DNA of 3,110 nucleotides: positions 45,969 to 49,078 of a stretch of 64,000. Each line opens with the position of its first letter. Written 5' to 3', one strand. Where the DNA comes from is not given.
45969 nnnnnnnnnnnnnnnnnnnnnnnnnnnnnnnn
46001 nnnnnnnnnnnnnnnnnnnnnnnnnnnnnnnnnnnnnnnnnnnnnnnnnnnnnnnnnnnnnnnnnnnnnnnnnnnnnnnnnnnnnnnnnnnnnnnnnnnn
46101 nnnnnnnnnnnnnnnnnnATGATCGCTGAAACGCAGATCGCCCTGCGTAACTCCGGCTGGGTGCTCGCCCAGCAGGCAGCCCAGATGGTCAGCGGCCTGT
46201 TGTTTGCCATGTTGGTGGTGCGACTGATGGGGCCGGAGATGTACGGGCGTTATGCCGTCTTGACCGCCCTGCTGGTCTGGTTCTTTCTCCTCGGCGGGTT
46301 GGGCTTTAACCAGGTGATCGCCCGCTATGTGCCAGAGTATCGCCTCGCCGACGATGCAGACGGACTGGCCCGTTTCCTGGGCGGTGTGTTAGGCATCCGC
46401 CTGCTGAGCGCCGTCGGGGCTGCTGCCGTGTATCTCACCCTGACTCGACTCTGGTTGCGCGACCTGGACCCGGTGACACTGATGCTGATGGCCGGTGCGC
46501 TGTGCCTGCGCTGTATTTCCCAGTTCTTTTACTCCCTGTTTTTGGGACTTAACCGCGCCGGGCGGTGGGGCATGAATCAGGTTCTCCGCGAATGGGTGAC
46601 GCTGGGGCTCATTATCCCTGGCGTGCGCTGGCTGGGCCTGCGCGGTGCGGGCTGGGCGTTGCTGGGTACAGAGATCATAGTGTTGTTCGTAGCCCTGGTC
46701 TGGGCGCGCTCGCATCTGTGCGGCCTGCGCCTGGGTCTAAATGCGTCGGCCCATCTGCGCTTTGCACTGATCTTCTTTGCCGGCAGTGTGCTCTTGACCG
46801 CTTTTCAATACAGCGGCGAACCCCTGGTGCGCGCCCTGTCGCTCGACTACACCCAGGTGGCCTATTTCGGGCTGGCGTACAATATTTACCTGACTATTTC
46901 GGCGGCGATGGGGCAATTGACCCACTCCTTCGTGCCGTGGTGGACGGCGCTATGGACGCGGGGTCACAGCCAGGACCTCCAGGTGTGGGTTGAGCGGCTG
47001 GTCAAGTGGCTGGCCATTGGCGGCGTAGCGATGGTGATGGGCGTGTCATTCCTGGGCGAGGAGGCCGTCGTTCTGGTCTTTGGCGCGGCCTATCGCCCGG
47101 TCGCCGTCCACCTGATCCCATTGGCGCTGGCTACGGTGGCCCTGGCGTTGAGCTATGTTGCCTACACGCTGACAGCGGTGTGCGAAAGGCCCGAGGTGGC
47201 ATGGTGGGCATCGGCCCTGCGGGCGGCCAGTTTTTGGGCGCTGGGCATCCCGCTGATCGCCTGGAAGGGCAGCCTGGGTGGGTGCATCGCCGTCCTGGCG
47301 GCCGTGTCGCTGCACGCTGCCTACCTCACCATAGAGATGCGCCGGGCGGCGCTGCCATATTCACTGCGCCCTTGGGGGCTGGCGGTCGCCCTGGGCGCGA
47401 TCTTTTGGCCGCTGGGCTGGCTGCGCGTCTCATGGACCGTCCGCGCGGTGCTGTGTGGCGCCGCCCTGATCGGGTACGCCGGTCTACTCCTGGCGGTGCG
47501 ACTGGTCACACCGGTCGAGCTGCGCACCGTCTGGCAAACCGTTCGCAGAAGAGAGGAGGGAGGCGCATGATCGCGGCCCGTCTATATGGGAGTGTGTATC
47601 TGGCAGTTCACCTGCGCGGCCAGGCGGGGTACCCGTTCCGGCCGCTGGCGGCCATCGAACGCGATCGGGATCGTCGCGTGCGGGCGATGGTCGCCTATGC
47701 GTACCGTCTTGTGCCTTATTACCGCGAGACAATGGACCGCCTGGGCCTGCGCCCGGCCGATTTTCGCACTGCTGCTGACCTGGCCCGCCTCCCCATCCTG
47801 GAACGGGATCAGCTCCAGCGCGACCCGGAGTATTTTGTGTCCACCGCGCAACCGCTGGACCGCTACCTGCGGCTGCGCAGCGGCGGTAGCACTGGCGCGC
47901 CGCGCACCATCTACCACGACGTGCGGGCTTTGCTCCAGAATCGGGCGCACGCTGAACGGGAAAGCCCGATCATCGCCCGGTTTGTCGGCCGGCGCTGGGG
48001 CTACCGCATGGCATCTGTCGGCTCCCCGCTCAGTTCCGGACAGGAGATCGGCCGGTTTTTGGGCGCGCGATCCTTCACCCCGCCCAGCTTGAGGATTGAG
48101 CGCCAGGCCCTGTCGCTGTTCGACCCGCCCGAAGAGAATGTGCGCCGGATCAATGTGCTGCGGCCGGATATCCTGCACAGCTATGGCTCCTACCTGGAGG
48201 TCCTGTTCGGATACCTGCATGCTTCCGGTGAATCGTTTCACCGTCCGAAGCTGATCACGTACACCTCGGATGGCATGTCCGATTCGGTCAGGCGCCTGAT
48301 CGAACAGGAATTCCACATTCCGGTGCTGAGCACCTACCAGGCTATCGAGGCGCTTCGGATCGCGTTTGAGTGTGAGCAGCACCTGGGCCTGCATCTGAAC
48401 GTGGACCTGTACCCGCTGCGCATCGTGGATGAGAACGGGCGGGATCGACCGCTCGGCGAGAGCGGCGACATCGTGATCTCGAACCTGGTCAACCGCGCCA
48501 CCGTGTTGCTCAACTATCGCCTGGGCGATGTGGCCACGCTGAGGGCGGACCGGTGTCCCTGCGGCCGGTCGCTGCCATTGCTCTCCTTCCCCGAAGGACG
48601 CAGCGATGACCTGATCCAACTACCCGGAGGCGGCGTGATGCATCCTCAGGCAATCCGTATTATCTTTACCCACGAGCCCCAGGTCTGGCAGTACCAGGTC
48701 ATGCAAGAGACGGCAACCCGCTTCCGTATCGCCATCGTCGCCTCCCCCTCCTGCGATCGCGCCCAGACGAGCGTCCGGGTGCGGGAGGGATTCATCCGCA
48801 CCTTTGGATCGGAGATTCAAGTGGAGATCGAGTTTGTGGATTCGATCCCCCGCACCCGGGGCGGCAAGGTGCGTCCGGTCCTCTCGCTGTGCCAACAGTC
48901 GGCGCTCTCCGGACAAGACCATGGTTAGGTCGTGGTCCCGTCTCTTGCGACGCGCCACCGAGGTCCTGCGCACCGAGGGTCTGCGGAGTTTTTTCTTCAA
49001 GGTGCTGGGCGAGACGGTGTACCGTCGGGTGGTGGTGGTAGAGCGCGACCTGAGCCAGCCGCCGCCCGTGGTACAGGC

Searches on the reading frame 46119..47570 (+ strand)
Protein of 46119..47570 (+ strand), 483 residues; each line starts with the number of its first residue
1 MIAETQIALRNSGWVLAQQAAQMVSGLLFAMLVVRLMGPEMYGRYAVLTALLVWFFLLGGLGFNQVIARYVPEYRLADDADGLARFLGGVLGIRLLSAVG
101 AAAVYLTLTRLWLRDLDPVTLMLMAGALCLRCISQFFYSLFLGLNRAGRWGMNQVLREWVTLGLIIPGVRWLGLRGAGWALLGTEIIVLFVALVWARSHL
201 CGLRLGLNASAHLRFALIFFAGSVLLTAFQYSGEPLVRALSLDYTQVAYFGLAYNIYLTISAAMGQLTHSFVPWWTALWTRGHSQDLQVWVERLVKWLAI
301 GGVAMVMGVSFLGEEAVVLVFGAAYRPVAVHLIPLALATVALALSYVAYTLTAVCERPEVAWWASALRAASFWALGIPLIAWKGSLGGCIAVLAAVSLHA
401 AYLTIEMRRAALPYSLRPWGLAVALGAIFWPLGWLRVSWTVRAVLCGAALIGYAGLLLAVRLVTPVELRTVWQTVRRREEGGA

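Call 5: search_protein_families(library=pfam, proteins=[window:46119-47570:+], max_evalue=0.01)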
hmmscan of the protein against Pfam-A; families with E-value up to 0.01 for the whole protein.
window:46119-47570:+ (483 aa): 1 family
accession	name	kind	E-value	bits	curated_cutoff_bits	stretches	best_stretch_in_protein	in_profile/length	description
PF01943.22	Polysacc_synt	-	3.1e-14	53.5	28.2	1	9-274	2-269/274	Polysaccharide biosynthesis protein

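Call 6: search_protein_families(library=ncbifam, proteins=[window:46119-47570:+], max_evalue=0.01)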
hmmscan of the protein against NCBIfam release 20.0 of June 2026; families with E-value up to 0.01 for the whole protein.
window:46119-47570:+ (483 aa): 1 family
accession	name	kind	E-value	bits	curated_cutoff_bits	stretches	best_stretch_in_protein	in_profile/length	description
TIGR02900.1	spore_V_B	equivalog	3.4e-06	26.1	372.3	1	23-109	16-102/488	stage V sporulation protein B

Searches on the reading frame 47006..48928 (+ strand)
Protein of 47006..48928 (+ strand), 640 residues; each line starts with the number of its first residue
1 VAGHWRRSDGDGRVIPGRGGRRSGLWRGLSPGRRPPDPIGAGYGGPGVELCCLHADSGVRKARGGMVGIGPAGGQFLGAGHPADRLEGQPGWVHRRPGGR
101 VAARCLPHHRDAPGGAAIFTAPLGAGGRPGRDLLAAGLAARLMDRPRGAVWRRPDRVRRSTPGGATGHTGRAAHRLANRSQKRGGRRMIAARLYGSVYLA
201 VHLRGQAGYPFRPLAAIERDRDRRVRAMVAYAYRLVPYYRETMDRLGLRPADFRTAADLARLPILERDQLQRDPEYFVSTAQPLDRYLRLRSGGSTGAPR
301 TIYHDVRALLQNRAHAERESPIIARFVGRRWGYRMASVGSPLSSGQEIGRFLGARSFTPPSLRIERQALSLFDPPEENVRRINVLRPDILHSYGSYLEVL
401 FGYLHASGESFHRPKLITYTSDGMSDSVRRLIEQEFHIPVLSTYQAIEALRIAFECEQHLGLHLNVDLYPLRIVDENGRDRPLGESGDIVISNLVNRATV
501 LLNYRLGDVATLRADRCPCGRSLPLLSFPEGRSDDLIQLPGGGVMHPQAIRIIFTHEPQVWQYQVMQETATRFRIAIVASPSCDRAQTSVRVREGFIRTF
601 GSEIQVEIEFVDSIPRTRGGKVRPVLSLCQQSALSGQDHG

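Call 5: search_protein_families(library=pfam, proteins=[window:47006-48928:+], max_evalue=0.01)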
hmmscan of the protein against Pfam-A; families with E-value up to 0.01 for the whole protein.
window:47006-48928:+ (640 aa): 0 families

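Call 6: search_protein_families(library=ncbifam, proteins=[window:47006-48928:+], max_evalue=0.01)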
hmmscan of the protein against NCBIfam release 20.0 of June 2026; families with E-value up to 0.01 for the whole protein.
window:47006-48928:+ (640 aa): 9 families
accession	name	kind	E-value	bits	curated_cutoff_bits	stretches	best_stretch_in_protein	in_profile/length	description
NF045666.1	DVU1553_fam_AMP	equivalog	5.8e-32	111.1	300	1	216-532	22-330/331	DVU_1553 family AMP-dependent CoA ligase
NF053551.1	FlxY_rubin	equivalog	1.4e-27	96.5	520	2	427-607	217-398/424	flexirubin biosynthesis putative acyl-CoA ligase FlxY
NF041878.1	paak_haloarch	equivalog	2.9e-26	92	700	2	416-589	204-384/427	phenylacetate--CoA ligase PaaK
TIGR02155.1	PA_CoA_ligase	equivalog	5.6e-25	87.7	646.3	1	222-623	13-416/422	phenylacetate--CoA ligase PaaK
TIGR03335.1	F390_ftsA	equivalog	3.6e-14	52.3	458.7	2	421-530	213-327/445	coenzyme F390 synthetase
TIGR02304.1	aden_form_hyp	equivalog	7.2e-14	51.6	251.9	1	369-607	170-405/430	F390 synthetase-related protein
NF041217.1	BagE_FevW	exception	2.2e-10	40.1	800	1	410-525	190-304/424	bagremycin/ferroverdin synthetase BagE/FevW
TIGR02372.1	4_coum_CoA_lig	equivalog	0.00013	20.8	334.7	0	529-623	293-386/386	4-coumarate--CoA ligase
NF053567.1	HBDA_AROS1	equivalog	0.0083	14.5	1000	0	530-623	413-511/523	3-hydroxybenzoate--CoA ligase HbdA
